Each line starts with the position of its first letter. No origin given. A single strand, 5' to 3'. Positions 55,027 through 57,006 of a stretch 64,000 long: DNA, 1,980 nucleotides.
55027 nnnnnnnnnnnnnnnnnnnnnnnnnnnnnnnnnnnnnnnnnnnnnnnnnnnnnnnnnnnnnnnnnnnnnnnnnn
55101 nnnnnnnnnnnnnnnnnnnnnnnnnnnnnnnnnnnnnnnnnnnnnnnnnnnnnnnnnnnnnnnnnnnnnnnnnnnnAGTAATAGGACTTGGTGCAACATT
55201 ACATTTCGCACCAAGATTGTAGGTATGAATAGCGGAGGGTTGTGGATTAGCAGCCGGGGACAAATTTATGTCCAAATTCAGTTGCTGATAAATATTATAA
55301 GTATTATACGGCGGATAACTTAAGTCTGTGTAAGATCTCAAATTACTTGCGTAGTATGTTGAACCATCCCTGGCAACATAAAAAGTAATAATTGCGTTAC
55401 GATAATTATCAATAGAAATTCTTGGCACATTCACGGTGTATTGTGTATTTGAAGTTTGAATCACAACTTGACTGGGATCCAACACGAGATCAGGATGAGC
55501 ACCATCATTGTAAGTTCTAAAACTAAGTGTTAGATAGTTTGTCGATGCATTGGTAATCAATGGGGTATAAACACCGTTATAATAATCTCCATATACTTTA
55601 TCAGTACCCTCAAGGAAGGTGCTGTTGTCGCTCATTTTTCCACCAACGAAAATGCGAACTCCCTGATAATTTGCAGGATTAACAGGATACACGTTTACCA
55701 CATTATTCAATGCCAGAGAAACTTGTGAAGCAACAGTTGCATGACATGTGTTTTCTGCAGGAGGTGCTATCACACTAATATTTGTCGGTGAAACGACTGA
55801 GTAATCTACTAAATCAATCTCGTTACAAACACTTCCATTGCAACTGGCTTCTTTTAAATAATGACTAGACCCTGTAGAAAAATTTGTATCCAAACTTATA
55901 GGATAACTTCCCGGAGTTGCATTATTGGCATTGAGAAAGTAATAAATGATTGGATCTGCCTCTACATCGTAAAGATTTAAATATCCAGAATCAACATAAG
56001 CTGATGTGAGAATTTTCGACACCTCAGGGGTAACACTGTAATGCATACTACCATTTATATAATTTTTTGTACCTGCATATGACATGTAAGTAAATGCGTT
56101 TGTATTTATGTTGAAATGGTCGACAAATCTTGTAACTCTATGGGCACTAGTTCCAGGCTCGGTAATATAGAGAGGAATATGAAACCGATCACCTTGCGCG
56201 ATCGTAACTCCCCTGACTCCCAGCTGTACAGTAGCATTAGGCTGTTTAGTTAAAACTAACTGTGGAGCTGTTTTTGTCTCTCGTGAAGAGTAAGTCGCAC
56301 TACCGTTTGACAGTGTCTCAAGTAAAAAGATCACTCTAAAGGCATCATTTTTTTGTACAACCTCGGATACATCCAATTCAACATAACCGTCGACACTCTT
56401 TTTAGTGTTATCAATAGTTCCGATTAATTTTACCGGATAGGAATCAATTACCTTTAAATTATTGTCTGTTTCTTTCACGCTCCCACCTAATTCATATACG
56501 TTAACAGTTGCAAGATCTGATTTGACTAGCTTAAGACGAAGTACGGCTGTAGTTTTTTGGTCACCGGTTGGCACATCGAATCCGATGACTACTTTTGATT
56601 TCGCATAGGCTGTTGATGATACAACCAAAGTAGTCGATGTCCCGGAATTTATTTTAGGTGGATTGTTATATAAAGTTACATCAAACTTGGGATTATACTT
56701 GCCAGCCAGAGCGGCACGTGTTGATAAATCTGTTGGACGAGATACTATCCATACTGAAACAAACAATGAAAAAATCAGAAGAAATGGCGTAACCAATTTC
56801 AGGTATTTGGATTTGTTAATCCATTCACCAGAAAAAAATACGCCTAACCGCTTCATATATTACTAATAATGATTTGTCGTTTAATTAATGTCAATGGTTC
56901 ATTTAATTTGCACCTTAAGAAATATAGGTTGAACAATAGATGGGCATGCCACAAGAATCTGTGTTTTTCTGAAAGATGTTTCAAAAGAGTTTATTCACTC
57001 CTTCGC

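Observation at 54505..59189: Paralogous giant surface proteins with 24-nt tandem PT repeats, near-identical N-terminal anchors and swapped Cys-rich C-terminal domains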

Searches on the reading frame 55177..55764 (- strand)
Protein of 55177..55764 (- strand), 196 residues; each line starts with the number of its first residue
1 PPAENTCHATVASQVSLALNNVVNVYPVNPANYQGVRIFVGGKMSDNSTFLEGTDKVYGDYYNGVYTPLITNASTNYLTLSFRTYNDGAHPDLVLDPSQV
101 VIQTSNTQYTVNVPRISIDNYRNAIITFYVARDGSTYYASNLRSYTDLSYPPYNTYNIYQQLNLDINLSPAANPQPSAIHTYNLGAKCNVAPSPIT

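Call 27: search_protein_families(library=pfam, proteins=[window:55177-55764:-], max_evalue=10)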
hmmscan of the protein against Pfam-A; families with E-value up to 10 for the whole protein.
seq(196 aa): 0 families

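Call 41: search_solved_structures(query=A6, max_evalue=10)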
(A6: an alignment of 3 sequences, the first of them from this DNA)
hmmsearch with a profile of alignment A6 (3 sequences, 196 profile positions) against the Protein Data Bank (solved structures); distinct sequences matched with E-value up to 10: 17.
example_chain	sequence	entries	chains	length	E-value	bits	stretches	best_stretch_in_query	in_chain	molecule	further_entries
9hur_B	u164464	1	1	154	0.031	17.4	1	125-154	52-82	sybody LA4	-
9qk0_F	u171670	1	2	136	0.19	14.8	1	129-154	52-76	a2VHH25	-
9qzq_N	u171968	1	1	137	0.26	14.4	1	122-143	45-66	Grafted Nanobody NTCP_Nb1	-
9osu_H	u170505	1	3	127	0.4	13.8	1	123-160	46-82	Heavy chain of Fab from human antibody HB315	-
9g5l_B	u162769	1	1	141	0.46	13.5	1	122-154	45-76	Nanobody 10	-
8cml_C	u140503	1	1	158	0.66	13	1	125-153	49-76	Nanobody UNbC5-1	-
7qvk_BBB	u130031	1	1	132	0.71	12.9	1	129-153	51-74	NM-02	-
6j7w_A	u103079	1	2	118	0.79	12.8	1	124-155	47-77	UniAb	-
5zz3_A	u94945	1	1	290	0.97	12.5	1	119-168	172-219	Butyrophilin, subfamily 3, member A3 isoform b variant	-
3u37_A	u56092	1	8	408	1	12.5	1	31-81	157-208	Acetyl-xylan esterase Est2A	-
4dev_A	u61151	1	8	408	1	12.5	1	31-81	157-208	Acetyl-xylan esterase Est2A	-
6quz_E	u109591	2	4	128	1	12.4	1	127-163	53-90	Sb_TM35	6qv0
9ii6_D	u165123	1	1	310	1.1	12.3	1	119-168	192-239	Butyrophilin subfamily 3 member A3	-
6j0g_A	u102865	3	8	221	1.3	12.1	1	119-164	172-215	Butyrophilin subfamily 3 member A3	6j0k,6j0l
6g2j_Q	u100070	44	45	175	1.3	12.1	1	8-55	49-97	NADH dehydrogenase [ubiquinone] iron-sulfur protein 4, mitochondrial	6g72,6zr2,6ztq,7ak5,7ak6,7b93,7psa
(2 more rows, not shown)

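Call 68: predict_structure(alignment_id=A6)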
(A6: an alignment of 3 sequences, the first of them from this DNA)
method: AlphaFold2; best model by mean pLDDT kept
length: 196 residues; sequences in the alignment: 3
mean_pLDDT: 33.9   pTM: 0.30
mean pLDDT of the five models: 33.9, 33.2, 32.8, 31.7, 31.5
residues with pLDDT >= 90: 0; 70-90: 0; 50-70: 3; < 50: 193
segments of 3 or more residues with pLDDT < 50: 1-115, 119-196
pLDDT, mean of each block of 10 residues (from residue 1): 26 29 30 28 31 33 32 34 42 46 43 49 44 37 34 32 26 28 24 28
secondary structure, 60 per line:
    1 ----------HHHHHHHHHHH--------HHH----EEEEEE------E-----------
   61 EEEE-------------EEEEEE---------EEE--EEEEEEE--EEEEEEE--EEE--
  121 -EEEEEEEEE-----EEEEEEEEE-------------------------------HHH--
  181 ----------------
elements in order: H11-21 E37-42 E61-64 E78-83 E93-95 E98-104 E107-113 E116-118 E122-130 E136-144
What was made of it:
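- Tried and rejected: AF2 of domain 3 with a 3-sequence alignment gave pLDDT 33.9 (call 68).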

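Call 76: find_related_loci(query=A6, collection=genome_contigs, flank=6000)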
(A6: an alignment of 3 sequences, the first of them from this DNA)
Query A6 (196 aa) in genome_contigs; peptide patterns used: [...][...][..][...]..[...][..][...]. (x = any residue, [..] = any of these).
9 stretches matched a pattern, but none encodes a relative of the query by tblastn (E <= 1e-3).

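Call 77: find_related_loci(query=A6, collection=metagenome_contigs, flank=6000)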
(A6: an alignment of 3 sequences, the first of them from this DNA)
Query A6 (196 aa) in metagenome_contigs; peptide patterns used: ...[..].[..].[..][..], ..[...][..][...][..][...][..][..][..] (x = any residue, [..] = any of these).
89 stretches matched a pattern, but none encodes a relative of the query by tblastn (E <= 1e-3).

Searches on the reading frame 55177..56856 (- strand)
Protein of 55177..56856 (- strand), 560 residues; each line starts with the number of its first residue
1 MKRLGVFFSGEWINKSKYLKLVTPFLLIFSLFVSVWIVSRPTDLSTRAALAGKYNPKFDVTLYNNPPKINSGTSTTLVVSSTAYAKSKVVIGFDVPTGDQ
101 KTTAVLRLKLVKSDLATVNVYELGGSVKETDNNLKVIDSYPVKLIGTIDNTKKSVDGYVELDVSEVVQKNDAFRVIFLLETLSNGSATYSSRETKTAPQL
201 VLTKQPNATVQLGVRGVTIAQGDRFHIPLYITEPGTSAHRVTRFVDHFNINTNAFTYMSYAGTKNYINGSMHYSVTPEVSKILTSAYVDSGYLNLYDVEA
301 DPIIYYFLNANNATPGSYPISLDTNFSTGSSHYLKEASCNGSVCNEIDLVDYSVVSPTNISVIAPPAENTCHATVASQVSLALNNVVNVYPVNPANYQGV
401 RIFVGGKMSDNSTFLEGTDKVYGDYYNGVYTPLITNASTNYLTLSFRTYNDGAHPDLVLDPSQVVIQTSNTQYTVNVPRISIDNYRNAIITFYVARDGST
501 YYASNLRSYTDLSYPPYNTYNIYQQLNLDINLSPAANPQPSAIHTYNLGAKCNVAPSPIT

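Call 23: search_protein_representatives(alignment_id=A2)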
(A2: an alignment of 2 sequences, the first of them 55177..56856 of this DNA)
Query: 2 sequences, 586 profile positions. Proteins with E-value up to 0.001 (for the whole library): 7; up to 1e-10: 2; up to 1e-30: 2. The best 7 are listed.
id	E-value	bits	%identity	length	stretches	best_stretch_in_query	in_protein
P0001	0.0e+00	1075.4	-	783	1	1-584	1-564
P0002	0.0e+00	1060.0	-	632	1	1-586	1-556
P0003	2.1e-05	40.0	-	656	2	56-209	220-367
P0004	1.9e-04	36.8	-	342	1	419-523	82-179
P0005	3.6e-04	35.9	-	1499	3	155-208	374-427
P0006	5.3e-04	35.3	-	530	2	48-208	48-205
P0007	6.1e-04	35.1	-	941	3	154-208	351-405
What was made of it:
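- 55192..55761 (-): A aa 366-555: domain 3, an unnamed family bracketed by Cys371 and Cys552. P0004 matches profile positions 419-523, E 1.9e-4 in 1.84e9 proteins (call 23).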

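Call 27: search_protein_families(library=pfam, proteins=[P0004], max_evalue=10)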
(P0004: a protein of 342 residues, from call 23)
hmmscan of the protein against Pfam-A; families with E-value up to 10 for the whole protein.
P0004 (342 aa): 3 families
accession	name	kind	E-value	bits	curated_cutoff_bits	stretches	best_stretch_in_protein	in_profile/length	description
PF00404.24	Dockerin_1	-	0.00054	20.6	22.9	1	281-335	7-52/57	Dockerin type I domain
PF18046.7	FKBP26_C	-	0.07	13.8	27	1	133-170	13-54/72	FKBP26_C-terminal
PF16751.10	RsdA_SigD_bd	-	0.67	10.7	26.7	0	331-341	30-40/46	Anti-sigma-D factor RsdA to sigma factor binding region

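Call 37: predict_structure(alignment_id=A3)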
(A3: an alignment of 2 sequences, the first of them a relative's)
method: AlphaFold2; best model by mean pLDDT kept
length: 632 residues; sequences in the alignment: 2
mean_pLDDT: 33.8   pTM: 0.24
mean pLDDT of the five models: 33.8, 32.7, 31.8, 26.6, 25.9
residues with pLDDT >= 90: 0; 70-90: 4; 50-70: 91; < 50: 537
segments of 3 or more residues with pLDDT < 50: 1-16, 39-87, 95-103, 111-114, 128-135, 164-174, 183-198, 200-394, 399-416, 418-434, 439-632
pLDDT, mean of each block of 10 residues (from residue 1): 40 48 67 55 28 23 23 29 39 46 54 54 52 51 63 60 46 49 35 36 31 27 29 24 25 24 24 25 21 22 23 21 20 20 19 20 22 35 29 47 40 47 38 48 34 40 41 36 36 29 23 20 21 21 21 28 36 30 26 32 28 25 28 27
secondary structure, 60 per line:
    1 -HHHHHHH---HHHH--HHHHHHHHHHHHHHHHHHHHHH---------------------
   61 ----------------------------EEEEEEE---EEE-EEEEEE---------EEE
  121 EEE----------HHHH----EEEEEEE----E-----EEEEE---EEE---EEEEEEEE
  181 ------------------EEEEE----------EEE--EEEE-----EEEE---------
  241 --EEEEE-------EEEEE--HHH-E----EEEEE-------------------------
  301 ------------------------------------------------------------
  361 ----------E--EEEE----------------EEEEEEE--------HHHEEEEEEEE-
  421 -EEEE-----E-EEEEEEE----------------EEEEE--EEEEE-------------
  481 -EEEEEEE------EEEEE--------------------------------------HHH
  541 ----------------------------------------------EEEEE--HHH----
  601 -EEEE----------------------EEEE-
elements in order: H2-8 H12-15 H18-39 E89-95 E99-101 E103-108 E118-123 H134-137 E142-148 E159-163 E167-169 E173-180 E199-203 E214-216 E219-222 E228-231 E243-247 E255-259 E271-275 E374-377 E394-400 E412-419 E422-425 E433-439 E456-460 E463-467 E482-488 E495-499 E587-591 E602-605 E628-631
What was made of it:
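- AF2 gave pLDDT 33.8 and 33.9 (calls 37, 68), so no fold is verified.
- On CBM96 / DNRLRE domain (PF24517): In the AF2 model of B this region is mostly beta-strand, but pLDDT is only about 50-63 (call 37).
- On Cohesin (PF00963): AF2 pLDDT is 20-30 in this region (call 37).
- Tried and rejected: AF2 of full-length B with a 2-sequence alignment gave pLDDT 33.8 (call 37).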

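Call 52: find_encoding_contigs(protein=P0004, flank=10000)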
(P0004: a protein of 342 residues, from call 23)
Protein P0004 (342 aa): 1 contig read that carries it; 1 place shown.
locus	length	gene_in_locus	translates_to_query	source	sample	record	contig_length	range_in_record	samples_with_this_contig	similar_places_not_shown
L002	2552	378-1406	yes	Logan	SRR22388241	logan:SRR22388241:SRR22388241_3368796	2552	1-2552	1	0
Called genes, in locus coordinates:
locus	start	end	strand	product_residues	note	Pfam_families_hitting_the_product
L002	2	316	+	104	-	?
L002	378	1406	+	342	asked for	-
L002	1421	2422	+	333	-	PF00963:Cohesin (weak)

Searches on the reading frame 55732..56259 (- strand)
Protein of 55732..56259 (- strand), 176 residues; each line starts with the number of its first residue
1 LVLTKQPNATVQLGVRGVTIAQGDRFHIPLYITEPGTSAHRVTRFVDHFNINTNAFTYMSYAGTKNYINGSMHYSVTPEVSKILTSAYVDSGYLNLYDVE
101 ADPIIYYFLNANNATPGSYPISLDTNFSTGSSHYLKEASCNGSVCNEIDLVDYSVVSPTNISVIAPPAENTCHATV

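Call 27: search_protein_families(library=pfam, proteins=[window:55732-56244:-], max_evalue=10)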
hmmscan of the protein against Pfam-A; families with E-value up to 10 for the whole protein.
seq(171 aa): 0 families

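Call 46: search_protein_families(library=pfam, proteins=[window:55732-56259:-], max_evalue=10)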
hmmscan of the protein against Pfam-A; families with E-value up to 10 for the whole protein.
seq(176 aa): 0 families
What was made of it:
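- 55762..56244 (-): A aa 205-365: positional counterpart of B's cohesin-like domain, diverged. No Pfam hit (calls 27, 46).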

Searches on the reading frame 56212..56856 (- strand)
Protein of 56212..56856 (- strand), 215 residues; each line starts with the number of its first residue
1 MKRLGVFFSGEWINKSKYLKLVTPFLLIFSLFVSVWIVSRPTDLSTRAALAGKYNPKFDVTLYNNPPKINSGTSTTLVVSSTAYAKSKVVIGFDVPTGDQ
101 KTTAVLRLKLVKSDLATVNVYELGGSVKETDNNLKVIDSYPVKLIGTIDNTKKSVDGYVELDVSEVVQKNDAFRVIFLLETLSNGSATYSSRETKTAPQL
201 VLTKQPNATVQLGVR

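Call 14: find_homologous_proteins(query=A1)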
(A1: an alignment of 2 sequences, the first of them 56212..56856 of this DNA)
Query A1 (2 sequences): 2111 candidates shared short words with the query, none scored E <= 0.001.
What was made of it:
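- Tried and rejected: Search with the N-terminal alignment A1 (call 14).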

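Call 17: find_related_loci(query=A1, collection=genome_contigs, flank=10000)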
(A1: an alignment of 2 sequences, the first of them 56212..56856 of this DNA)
Query A1 (215 aa) in genome_contigs; peptide patterns used: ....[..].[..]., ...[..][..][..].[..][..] (x = any residue, [..] = any of these).
139 stretches matched a pattern, but none encodes a relative of the query by tblastn (E <= 1e-3).

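Call 60: find_related_loci(query=A1, collection=metagenome_contigs, flank=10000)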
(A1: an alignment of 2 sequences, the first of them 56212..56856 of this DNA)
Query A1 (215 aa) in metagenome_contigs; peptide patterns used: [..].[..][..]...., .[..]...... (x = any residue, [..] = any of these).
600 stretches matched a pattern, but none encodes a relative of the query by tblastn (E <= 1e-3).
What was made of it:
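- Tried and rejected: GTDB-species contigs (calls 17, 76) and JGI metagenome contigs (calls 60, 77) were scanned with the N-terminal and domain-3 alignments.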

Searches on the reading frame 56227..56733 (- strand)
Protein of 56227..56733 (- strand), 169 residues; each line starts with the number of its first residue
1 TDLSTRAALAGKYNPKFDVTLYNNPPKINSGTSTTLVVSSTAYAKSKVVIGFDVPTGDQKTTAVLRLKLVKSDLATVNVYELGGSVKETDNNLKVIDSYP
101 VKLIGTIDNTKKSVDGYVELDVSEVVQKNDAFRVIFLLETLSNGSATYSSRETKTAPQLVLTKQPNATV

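Call 27: search_protein_families(library=pfam, proteins=[window:56227-56733:-], max_evalue=10)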
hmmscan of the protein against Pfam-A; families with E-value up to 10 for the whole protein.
seq(169 aa): 4 families
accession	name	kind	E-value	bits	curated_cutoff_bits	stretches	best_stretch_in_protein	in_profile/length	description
PF24517.2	CBM96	-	2.8e-11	43.9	26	1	13-162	5-163/164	Carbohydrate-binding module family 96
PF10358.15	NT-C2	-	0.075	13.1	25.2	1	102-147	86-127/143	N-terminal C2 in EEIG1 and EHBP1 proteins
PF09792.14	But2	-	0.1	13.4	24.2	1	20-85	8-69/141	Ubiquitin 3 binding protein But2 C-terminal domain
PF10430.15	Ig_Tie2_1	-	0.17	12.7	25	1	17-67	1-51/95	Tie-2 Ig-like domain 1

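Call 82: search_solved_structures(query=A9, max_evalue=1, show_alignments=1)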
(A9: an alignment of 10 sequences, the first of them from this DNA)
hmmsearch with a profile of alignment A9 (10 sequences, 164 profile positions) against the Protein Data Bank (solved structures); distinct sequences matched with E-value up to 1: 2.
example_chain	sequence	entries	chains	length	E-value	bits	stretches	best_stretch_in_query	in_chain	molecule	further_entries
8wab_A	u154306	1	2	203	2.1e-16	63.3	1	8-162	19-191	DNRLRE domain-containing protein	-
7vbo_A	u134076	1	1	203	2.8e-12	49.8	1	6-157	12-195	Alginate lyase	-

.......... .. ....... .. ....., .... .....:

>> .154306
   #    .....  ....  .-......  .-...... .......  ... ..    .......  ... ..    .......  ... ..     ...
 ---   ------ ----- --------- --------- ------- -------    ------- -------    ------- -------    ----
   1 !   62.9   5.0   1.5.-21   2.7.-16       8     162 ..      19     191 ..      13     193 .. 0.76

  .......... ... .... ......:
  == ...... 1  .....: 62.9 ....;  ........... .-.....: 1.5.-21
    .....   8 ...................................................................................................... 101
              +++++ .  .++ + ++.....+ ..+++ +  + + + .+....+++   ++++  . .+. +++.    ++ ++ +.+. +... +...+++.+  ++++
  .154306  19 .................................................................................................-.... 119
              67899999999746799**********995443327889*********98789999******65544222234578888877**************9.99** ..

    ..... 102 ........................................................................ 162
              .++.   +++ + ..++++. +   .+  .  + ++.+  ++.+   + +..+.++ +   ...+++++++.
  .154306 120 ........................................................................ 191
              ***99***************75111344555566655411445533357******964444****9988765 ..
